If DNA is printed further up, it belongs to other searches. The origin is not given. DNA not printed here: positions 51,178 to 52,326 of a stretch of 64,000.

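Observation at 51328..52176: Single-ORF fusion of RNase HI with holo-ACP synthase (AcpS), downstream of a COG1579 zinc-ribbon gene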

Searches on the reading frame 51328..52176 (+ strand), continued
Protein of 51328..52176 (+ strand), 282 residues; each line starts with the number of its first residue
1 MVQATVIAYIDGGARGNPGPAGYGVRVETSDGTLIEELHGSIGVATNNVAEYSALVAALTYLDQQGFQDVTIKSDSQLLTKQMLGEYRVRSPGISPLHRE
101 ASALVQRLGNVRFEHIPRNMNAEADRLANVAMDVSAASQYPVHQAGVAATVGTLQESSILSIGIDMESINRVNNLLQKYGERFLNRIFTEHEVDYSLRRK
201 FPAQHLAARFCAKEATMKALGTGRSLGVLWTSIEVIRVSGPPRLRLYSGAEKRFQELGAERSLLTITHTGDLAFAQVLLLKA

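Call 20: search_protein_representatives(protein=window:51328-52176:+)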
Query: 282 residues. Proteins with E-value up to 0.001 (for the whole library): 26777; up to 1e-10: 9008; up to 1e-30: 80. The best 150 are listed.
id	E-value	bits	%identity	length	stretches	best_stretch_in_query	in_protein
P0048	2.6e-110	384.3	62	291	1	3-282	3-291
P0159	2.7e-88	312.2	53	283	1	6-280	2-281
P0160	6.8e-54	199.4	59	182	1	105-281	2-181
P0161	1.8e-53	198.1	66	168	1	3-141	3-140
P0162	3.5e-48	180.7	61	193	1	5-138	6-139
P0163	3.4e-46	174.2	40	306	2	6-153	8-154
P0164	4.4e-46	173.9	40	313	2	5-134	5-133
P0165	9.9e-46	172.7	36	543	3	9-136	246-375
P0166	1.2e-44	169.2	32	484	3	8-140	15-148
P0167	2.1e-44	168.3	59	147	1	6-135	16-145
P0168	4.9e-44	167.2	58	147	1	7-141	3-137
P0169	2.3e-43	164.9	59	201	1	5-137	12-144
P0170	5.6e-43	163.7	33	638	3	8-137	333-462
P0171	1.9e-42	161.9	39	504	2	3-144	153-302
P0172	2.3e-42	161.7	60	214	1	4-134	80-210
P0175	9.1e-42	159.7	43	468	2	9-140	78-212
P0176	4.5e-41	157.5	38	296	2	7-129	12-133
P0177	4.7e-41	157.4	42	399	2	7-134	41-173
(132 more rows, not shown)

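Call 21: search_protein_families(library=pfam, proteins=[P0159, P0163, P0164, P0165, P0166, P0170, P0171, P0175, P0176, P0177], max_evalue=0.001)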
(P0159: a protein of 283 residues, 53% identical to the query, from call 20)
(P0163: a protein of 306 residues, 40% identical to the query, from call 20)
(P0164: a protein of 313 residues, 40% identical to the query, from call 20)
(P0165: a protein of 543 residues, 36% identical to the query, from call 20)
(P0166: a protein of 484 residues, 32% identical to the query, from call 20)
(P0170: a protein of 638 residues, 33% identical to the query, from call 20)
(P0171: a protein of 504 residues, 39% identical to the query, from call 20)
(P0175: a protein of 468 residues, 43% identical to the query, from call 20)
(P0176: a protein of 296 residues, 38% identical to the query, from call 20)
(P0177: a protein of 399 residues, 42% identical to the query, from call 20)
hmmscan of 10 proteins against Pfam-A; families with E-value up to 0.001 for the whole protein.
P0159 (283 aa): 3 families
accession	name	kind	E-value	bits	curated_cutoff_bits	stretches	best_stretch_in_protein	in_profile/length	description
PF13456.12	RVT_3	-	1.6e-23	83.4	21.6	1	7-127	3-123/123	Reverse transcriptase-like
PF01648.25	ACPS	-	2.9e-15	56.7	25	1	162-254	1-95/111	4'-phosphopantetheinyl transferase superfamily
PF00075.30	RNase_H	-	7.3e-11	42.8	25.8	1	3-127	5-139/141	RNase H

P0163 (306 aa): 2 families
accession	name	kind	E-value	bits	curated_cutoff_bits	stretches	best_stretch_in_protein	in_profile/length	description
PF13456.12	RVT_3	-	3.1e-39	134.1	21.6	2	12-132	2-123/123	Reverse transcriptase-like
PF00075.30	RNase_H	-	1.8e-16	61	25.8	1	7-86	3-80/141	RNase H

P0164 (313 aa): 3 families
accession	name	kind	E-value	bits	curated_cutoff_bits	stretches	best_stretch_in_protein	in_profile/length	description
PF13456.12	RVT_3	-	3.1e-50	169.6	21.6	2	178-297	2-121/123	Reverse transcriptase-like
PF00075.30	RNase_H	-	7.8e-26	91.4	25.8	2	173-297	3-137/141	RNase H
PF10343.14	Q_salvage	-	0.00097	19.2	25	0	214-274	40-100/285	Queuosine salvage protein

P0165 (543 aa): 3 families
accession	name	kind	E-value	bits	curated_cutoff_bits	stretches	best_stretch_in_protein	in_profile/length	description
PF13456.12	RVT_3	-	3.9e-82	272.7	21.6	3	247-370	2-123/123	Reverse transcriptase-like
PF00075.30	RNase_H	-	4.2e-13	50.1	25.8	2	244-371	5-140/141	RNase H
PF02037.33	SAP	-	7.2e-10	38.7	23.9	1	19-51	2-34/37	SAP domain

P0166 (484 aa): 2 families
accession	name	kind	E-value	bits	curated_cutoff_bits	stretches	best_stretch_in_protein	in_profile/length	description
PF13456.12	RVT_3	-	1.4e-58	196.6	21.6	3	167-288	2-123/123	Reverse transcriptase-like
PF00075.30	RNase_H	-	1.1e-12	48.7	25.8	1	13-97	4-84/141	RNase H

P0170 (638 aa): 3 families
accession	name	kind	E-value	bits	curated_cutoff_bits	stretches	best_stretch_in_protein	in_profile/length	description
PF13456.12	RVT_3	-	1.7e-68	228.6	21.6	3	508-629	2-123/123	Reverse transcriptase-like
PF00075.30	RNase_H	-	3.2e-23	82.9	25.8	2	333-457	6-140/141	RNase H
PF02037.33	SAP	-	6.2e-08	32.5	23.9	1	91-120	2-31/37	SAP domain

P0171 (504 aa): 2 families
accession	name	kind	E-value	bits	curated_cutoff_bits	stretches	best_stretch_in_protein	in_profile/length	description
PF13456.12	RVT_3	-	1.2e-49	167.7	21.6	2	360-485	2-123/123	Reverse transcriptase-like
PF00075.30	RNase_H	-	2.7e-12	47.5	25.8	1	359-439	7-77/141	RNase H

P0175 (468 aa): 3 families
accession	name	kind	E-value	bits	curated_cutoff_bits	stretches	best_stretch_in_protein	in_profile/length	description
PF13456.12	RVT_3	-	3.8e-36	124.2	21.6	2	79-203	2-123/123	Reverse transcriptase-like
PF00075.30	RNase_H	-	3.1e-18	66.7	25.8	2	77-203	6-139/141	RNase H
PF24019.1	DUF7332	-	0.0009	19.2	27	0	112-151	48-88/150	Family of unknown function (DUF7332)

P0176 (296 aa): 2 families
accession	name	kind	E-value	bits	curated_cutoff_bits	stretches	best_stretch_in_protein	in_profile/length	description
PF13456.12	RVT_3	-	1.1e-51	174.4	21.6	2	15-134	2-122/123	Reverse transcriptase-like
PF00075.30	RNase_H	-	2.3e-22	80.1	25.8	2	14-136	7-140/141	RNase H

P0177 (399 aa): 2 families
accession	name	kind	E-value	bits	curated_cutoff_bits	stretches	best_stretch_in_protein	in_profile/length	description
PF13456.12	RVT_3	-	2.7e-39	134.3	21.6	2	44-169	2-122/123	Reverse transcriptase-like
PF00075.30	RNase_H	-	4.7e-14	53.2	25.8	1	43-145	7-98/141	RNase H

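Call 39: search_protein_families(library=pfam, proteins=[L008:7606-8178:+, L008:8645-10435:-, L004:6886-7308:+, L016:6915-8762:-, L058:5920-6567:+, L068:838-1527:+, L028:7005-8843:-], max_evalue=0.001)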
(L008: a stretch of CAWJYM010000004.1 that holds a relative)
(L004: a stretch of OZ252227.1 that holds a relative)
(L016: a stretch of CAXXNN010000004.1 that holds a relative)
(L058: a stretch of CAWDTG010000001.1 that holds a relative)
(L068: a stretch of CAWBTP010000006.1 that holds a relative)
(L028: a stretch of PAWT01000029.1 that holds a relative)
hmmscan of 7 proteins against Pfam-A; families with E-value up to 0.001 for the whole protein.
L008:7606-8178:+ (191 aa): 0 families

L008:8645-10435:- (597 aa): 3 families
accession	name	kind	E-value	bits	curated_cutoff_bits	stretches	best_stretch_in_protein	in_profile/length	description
PF19864.5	Radical_SAM_N2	-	3.4e-47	160.1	29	1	63-210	1-151/151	Radical SAM proteins, N-terminal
PF04055.27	Radical_SAM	-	6.2e-18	66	29.5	1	270-427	2-165/166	Radical SAM superfamily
PF02310.24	B12-binding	-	0.00089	19.5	32.1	0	109-184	49-120/121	B12 binding domain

L004:6886-7308:+ (141 aa): 0 families

L016:6915-8762:- (616 aa): 3 families
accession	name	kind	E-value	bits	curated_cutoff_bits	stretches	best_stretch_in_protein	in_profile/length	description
PF19864.5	Radical_SAM_N2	-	2.2e-44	151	29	1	80-226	1-151/151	Radical SAM proteins, N-terminal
PF04055.27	Radical_SAM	-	1.2e-20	74.8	29.5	1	284-443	1-166/166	Radical SAM superfamily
PF02310.24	B12-binding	-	0.00011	22.5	32.1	1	118-201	41-120/121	B12 binding domain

L058:5920-6567:+ (216 aa): 2 families
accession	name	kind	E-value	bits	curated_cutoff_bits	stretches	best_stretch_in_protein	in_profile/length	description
PF13456.12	RVT_3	-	1.3e-24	87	21.6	1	36-156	3-123/123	Reverse transcriptase-like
PF00075.30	RNase_H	-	3.1e-11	44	25.8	1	31-154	4-137/141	RNase H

L068:838-1527:+ (230 aa): 3 families
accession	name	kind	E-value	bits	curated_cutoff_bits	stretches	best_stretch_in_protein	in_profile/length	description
PF13456.12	RVT_3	-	2e-23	83.1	21.6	1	57-177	3-123/123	Reverse transcriptase-like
PF00075.30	RNase_H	-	7.7e-10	39.5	25.8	1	50-177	2-139/141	RNase H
PF01954.22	AF2212-like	-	0.00093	20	21.6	0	197-225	5-33/59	AF2212-like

L028:7005-8843:- (613 aa): 3 families
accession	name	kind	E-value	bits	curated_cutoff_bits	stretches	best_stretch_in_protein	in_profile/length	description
PF19864.5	Radical_SAM_N2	-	1.4e-46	158.2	29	1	79-225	1-151/151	Radical SAM proteins, N-terminal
PF04055.27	Radical_SAM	-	1.9e-21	77.4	29.5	1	283-441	1-165/166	Radical SAM superfamily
PF02310.24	B12-binding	-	0.00023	21.4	32.1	1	127-197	51-117/121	B12 binding domain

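Call 45: predict_structure(alignment_id=A1)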
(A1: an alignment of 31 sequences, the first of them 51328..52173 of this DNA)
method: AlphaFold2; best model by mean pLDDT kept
length: 282 residues; sequences in the alignment: 31
mean_pLDDT: 86.3   pTM: 0.72
mean pLDDT of the five models: 86.3, 85.0, 74.1, 72.3, 71.0
residues with pLDDT >= 90: 166; 70-90: 81; 50-70: 19; < 50: 16
segments of 3 or more residues with pLDDT < 50: 141-150
pLDDT, mean of each block of 10 residues (from residue 1): 80 71 93 93 81 96 94 96 94 90 95 94 90 62 44 71 94 91 88 93 95 92 65 87 89 87 93 96 80
secondary structure, 60 per line:
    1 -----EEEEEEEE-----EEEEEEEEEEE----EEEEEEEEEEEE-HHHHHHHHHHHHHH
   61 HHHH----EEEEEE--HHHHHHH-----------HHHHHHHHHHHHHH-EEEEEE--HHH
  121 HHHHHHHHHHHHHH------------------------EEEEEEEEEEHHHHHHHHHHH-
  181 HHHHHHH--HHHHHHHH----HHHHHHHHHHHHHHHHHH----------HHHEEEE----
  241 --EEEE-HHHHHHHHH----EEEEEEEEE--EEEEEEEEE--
elements in order: E6-13 E19-29 E34-45 H47-64 E69-74 H77-83 H95-108 E110-115 H118-134 E159-168 H169-179 H181-187 H190-197 H202-219 E233-236 E243-246 H248-256 E261-269 E272-280

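Call 47: find_encoding_contigs(protein=P0059, flank=6000, max_places=4)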
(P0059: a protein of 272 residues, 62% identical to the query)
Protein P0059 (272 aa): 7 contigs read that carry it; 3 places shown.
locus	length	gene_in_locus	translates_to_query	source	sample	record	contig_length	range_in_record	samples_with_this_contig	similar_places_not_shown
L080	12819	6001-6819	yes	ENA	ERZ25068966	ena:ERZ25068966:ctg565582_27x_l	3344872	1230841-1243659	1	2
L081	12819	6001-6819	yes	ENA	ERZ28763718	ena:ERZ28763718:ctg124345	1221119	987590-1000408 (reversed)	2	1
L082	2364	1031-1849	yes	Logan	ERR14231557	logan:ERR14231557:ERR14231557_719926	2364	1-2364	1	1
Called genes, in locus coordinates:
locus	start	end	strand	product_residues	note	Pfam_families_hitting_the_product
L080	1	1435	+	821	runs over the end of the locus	PF00488:MutS_V, PF01713:Smr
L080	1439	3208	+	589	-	PF01807:Zn_ribbon_DnaG, PF08275:DNAG_N, PF01751:Toprim, PF13155:Toprim_2, PF13362:Toprim_3 (faint), PF13662:Toprim_4, PF10410:DnaB_bind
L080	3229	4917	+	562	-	PF03979:Sigma70_r1_1, PF00140:Sigma70_r1_2, PF04542:Sigma70_r2, PF04539:Sigma70_r3, PF04545:Sigma70_r4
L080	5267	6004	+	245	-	PF24481:CT398_CC, PF02591:Zn_ribbon_9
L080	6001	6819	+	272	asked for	PF00075:RNase_H, PF13456:RVT_3, PF01648:ACPS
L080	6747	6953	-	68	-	-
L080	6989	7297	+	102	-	-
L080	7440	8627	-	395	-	PF00091:Tubulin, PF12327:FtsZ_C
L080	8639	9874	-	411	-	PF02491:SHS2_FTSA, PF06277:EutA (weak), PF06723:MreB_Mbl, PF11104:PilM_2 (weak), PF14450:FtsA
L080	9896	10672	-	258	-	PF08478:POTRA_1, PF03799:FtsQ_DivIB_C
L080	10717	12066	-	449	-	PF01225:Mur_ligase, PF08245:Mur_ligase_M, PF02875:Mur_ligase_C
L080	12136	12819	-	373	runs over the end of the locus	PF03033:Glyco_transf_28, PF04101:Glyco_tran_28_C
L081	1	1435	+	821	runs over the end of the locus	PF00488:MutS_V, PF01713:Smr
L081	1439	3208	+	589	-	PF01807:Zn_ribbon_DnaG, PF08275:DNAG_N, PF01751:Toprim, PF13155:Toprim_2, PF13362:Toprim_3 (faint), PF13662:Toprim_4, PF10410:DnaB_bind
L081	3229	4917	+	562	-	PF03979:Sigma70_r1_1, PF00140:Sigma70_r1_2, PF04542:Sigma70_r2, PF04539:Sigma70_r3, PF04545:Sigma70_r4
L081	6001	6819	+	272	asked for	PF00075:RNase_H, PF13456:RVT_3, PF01648:ACPS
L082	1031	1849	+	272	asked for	PF00075:RNase_H, PF13456:RVT_3, PF01648:ACPS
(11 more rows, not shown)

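Call 51: fold_search(model_id=the predicted structure, library=pdb)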
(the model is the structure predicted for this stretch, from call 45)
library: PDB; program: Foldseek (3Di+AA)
matches with E <= 10: 1038; with E <= 0.001: 427
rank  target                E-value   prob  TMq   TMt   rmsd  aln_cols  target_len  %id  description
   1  4e19_B                6.2e-15  1.00  0.45  0.94   1.4       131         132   41  Crystal structure of RNase H1 from halophilic archaeon Halobacterium salinarum NRC-1 (released 2013-03-06)
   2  3hst_B                1.3e-14  1.00  0.45  0.90   1.4       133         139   44  N-Terminal RNASE H domain of rv2228c from mycobacterium tuberculosis as a fusion protein with maltose binding protein (released 2010-04-28)
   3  4e19_A                4.0e-14  1.00  0.45  0.93   1.4       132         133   41  Crystal structure of RNase H1 from halophilic archaeon Halobacterium salinarum NRC-1 (released 2013-03-06)
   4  3hst_D                5.4e-14  1.00  0.45  0.94   1.2       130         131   45  N-Terminal RNASE H domain of rv2228c from mycobacterium tuberculosis as a fusion protein with maltose binding protein (released 2010-04-28)
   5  3u3g_A                1.2e-13  1.00  0.45  0.89   1.6       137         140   42  Structure of LC11-RNase H1 Isolated from Compost by Metagenomic Approach: Insight into the Structural Bases for Unusua (released 2012-03-07)
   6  4h8k_A                2.4e-13  1.00  0.44  0.88   1.7       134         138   42  Crystal structure of LC11-RNase H1 in complex with RNA/DNA hybrid (released 2013-09-25)
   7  3aly_A                3.6e-12  1.00  0.43  0.84   1.7       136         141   38  Crystal Structure of RNase HI from Sulfolobus tokodaii with C-terminal deletion (released 2011-06-22)
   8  2ehg                  2.6e-11  1.00  0.42  0.78   1.9       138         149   35  Crystal structure of hyperthermophilic archaeal RNase HI (released 2007-09-11)
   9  2wdy                  2.9e-11  1.00  0.39  0.87   2.2       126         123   36  Crystal structure of the Streptomyces coelicolor D111A AcpS mutant in complex with cofactor CoA at 1.4 A (released 2010-04-21)
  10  2jbz                  7.6e-11  1.00  0.39  0.85   2.2       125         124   35  Crystal structure of the Streptomyces coelicolor holo-[Acyl-carrier-protein] Synthase (AcpS) in complex with coenzyme A  (released 2007-01-23)
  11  3qmn_E                9.0e-11  1.00  0.43  0.93   1.4       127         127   35  Crystal Structure of 4'-Phosphopantetheinyl Transferase AcpS from Vibrio cholerae O1 biovar eltor (released 2011-03-02)
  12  2jca_A                1.0e-10  1.00  0.38  0.84   2.4       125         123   35  Crystal structure of the streptomyces coelicolor holo- [Acyl-carrier-protein] Synthase (AcpS) at 2 A. (released 2007-01-30)
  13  5xuh_A                1.1e-10  1.00  0.41  0.90   1.6       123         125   32  Crystal structure of Escherichia coli holo-[acyl-carrier-protein] synthase (AcpS) D9A mutant in complex with CoA (released 2018-06-27)
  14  5vcb_G                1.2e-10  1.00  0.40  0.89   1.7       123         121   31  Crystal structure of holo-(acyl-carrier-protein) synthase:holo(acyl-carrier-protein) complex from Escherichia Coli. (released 2017-11-01)
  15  3qmn_X                1.6e-10  1.00  0.43  0.94   1.4       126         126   35  Crystal Structure of 4'-Phosphopantetheinyl Transferase AcpS from Vibrio cholerae O1 biovar eltor (released 2011-03-02)
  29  2wat_F                8.8e-10  1.00  0.38  0.90   1.8       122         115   28  Structure of the fungal type I FAS PPT domain in complex with CoA (released 2009-08-25)
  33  2wat_B                2.6e-09  1.00  0.39  0.87   2.1       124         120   30  Structure of the fungal type I FAS PPT domain in complex with CoA (released 2009-08-25)
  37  2wat_A                5.7e-09  1.00  0.38  0.85   2.3       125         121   29  Structure of the fungal type I FAS PPT domain in complex with CoA (released 2009-08-25)
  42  3h08_B                8.1e-09  1.00  0.41  0.79   3.0       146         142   26  Crystal structure of the Ribonuclease H1 from Chlorobium tepidum (released 2009-05-12)
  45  2was_A                8.6e-09  1.00  0.37  0.90   2.1       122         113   29  Structure of the fungal type I FAS PPT domain (released 2009-08-25)
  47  3h08_A                9.1e-09  1.00  0.40  0.77   3.3       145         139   27  Crystal structure of the Ribonuclease H1 from Chlorobium tepidum (released 2009-05-12)
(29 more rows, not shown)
